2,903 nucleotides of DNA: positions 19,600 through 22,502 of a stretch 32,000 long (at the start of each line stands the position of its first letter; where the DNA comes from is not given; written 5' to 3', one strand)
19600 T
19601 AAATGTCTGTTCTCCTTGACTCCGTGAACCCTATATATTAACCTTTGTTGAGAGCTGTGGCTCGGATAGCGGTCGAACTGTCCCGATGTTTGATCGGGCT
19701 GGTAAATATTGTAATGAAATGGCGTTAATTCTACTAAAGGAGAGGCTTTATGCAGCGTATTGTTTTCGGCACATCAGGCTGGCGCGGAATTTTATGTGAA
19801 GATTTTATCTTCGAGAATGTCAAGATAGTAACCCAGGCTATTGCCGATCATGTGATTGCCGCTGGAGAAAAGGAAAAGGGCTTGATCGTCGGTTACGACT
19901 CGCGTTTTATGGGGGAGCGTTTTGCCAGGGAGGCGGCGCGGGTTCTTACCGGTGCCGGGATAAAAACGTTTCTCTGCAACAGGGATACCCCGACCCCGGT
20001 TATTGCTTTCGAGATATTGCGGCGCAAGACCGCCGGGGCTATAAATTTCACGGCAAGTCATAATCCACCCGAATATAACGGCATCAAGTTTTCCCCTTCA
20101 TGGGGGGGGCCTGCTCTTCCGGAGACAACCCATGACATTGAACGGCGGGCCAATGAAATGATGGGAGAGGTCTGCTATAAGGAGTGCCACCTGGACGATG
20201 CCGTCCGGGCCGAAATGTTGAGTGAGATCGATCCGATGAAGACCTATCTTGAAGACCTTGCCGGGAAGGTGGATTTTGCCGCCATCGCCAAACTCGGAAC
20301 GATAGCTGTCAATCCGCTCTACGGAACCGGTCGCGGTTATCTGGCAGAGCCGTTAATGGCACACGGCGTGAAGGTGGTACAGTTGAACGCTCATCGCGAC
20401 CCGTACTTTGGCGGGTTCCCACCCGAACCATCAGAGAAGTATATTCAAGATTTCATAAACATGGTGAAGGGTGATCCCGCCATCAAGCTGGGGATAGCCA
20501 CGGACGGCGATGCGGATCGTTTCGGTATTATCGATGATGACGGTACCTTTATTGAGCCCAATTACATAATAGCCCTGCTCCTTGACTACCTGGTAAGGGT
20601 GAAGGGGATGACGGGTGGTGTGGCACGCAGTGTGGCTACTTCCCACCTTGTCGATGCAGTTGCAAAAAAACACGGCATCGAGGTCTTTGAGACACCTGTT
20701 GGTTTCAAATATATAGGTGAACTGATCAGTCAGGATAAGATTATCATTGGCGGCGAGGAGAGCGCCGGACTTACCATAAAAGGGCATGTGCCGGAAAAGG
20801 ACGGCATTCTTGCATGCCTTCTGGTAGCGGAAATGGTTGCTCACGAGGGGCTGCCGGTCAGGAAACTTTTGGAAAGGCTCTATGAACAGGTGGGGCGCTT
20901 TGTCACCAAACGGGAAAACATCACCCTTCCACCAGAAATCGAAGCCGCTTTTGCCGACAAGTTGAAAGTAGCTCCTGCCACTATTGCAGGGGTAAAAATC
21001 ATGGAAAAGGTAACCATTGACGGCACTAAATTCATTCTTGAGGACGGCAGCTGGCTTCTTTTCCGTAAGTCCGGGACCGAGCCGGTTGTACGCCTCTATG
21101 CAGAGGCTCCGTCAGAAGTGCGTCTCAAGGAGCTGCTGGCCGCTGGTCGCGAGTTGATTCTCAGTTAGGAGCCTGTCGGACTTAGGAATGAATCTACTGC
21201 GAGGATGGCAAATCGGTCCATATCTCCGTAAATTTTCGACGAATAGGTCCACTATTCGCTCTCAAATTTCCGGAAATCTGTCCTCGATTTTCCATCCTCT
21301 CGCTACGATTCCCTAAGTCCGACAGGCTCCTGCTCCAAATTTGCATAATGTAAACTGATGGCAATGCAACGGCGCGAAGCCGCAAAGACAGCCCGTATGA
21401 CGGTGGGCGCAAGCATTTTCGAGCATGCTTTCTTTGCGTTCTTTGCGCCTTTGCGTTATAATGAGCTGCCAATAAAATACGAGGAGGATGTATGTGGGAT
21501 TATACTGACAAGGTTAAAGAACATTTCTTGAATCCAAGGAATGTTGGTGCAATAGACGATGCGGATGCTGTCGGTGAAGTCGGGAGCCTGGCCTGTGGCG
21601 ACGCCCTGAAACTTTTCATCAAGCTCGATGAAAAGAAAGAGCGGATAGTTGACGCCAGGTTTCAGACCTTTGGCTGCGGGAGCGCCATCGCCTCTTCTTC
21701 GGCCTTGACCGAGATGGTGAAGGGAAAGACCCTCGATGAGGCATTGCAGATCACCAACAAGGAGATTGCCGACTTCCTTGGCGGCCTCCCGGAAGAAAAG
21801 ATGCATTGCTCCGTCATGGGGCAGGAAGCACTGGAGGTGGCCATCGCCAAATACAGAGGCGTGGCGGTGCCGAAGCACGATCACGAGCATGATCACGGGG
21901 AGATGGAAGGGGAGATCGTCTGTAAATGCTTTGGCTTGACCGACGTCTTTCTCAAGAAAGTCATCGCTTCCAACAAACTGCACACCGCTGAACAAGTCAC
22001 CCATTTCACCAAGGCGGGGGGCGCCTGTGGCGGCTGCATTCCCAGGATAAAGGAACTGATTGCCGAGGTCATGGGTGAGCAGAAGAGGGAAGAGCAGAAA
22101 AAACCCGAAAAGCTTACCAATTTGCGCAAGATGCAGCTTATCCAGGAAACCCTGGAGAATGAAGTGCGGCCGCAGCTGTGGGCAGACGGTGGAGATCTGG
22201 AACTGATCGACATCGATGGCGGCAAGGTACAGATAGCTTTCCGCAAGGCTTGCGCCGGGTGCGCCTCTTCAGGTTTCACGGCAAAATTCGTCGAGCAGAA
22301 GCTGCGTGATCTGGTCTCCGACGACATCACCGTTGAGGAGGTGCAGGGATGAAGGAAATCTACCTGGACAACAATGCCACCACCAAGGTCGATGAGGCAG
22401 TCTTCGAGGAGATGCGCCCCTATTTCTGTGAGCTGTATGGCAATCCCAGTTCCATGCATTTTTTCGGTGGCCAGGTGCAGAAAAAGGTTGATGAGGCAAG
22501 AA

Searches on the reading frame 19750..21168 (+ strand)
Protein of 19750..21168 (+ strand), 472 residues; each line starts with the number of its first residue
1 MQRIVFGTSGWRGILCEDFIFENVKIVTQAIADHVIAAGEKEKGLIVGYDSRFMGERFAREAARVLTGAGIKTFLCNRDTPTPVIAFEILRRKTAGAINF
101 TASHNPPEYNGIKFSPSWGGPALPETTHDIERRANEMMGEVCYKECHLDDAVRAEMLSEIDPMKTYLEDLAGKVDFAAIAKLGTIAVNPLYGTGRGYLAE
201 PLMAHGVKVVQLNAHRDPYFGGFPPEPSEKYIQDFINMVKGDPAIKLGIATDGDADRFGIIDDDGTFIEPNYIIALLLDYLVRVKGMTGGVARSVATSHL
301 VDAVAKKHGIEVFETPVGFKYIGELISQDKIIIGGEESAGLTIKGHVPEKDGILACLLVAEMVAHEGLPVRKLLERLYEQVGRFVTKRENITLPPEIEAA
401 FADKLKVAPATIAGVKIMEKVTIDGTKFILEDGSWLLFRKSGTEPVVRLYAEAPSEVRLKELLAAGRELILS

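Call 17: search_protein_families(library=pfam, proteins=[window:19750-21168:+], max_evalue=0.001)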
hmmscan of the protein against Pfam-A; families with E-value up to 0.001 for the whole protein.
window:19750-21168:+ (472 aa): 4 families
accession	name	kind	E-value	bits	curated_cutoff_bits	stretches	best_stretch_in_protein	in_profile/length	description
PF02878.22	PGM_PMM_I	-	6.9e-35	120.2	22.5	1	4-136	2-133/138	Phosphoglucomutase/phosphomannomutase, alpha/beta/alpha domain I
PF02880.22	PGM_PMM_III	-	1.1e-29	103.3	20.7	1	270-380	2-114/115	Phosphoglucomutase/phosphomannomutase, alpha/beta/alpha domain III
PF02879.22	PGM_PMM_II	-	3.8e-21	76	29.3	1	165-265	2-103/103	Phosphoglucomutase/phosphomannomutase, alpha/beta/alpha domain II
PF00408.26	PGM_PMM_IV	-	2.4e-12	47.2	23.1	1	410-465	10-64/68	Phosphoglucomutase/phosphomannomutase, C-terminal domain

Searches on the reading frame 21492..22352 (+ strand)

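Call 17: search_protein_families(library=pfam, proteins=[window:21492-22352:+], max_evalue=0.001)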
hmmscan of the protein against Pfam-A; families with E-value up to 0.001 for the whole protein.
window:21492-22352:+ (286 aa): 3 families
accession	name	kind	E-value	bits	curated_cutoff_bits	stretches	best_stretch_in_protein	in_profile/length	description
PF01592.21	NifU_N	-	2.3e-53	180.1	22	1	4-123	2-122/127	NifU-like N terminal domain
PF01106.22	NifU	-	5.8e-21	74.9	27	1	217-282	1-67/67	NifU-like domain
PF04324.20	Fer2_BFD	-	4.5e-17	62.6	26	1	142-192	1-50/50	BFD-like [2Fe-2S] binding domain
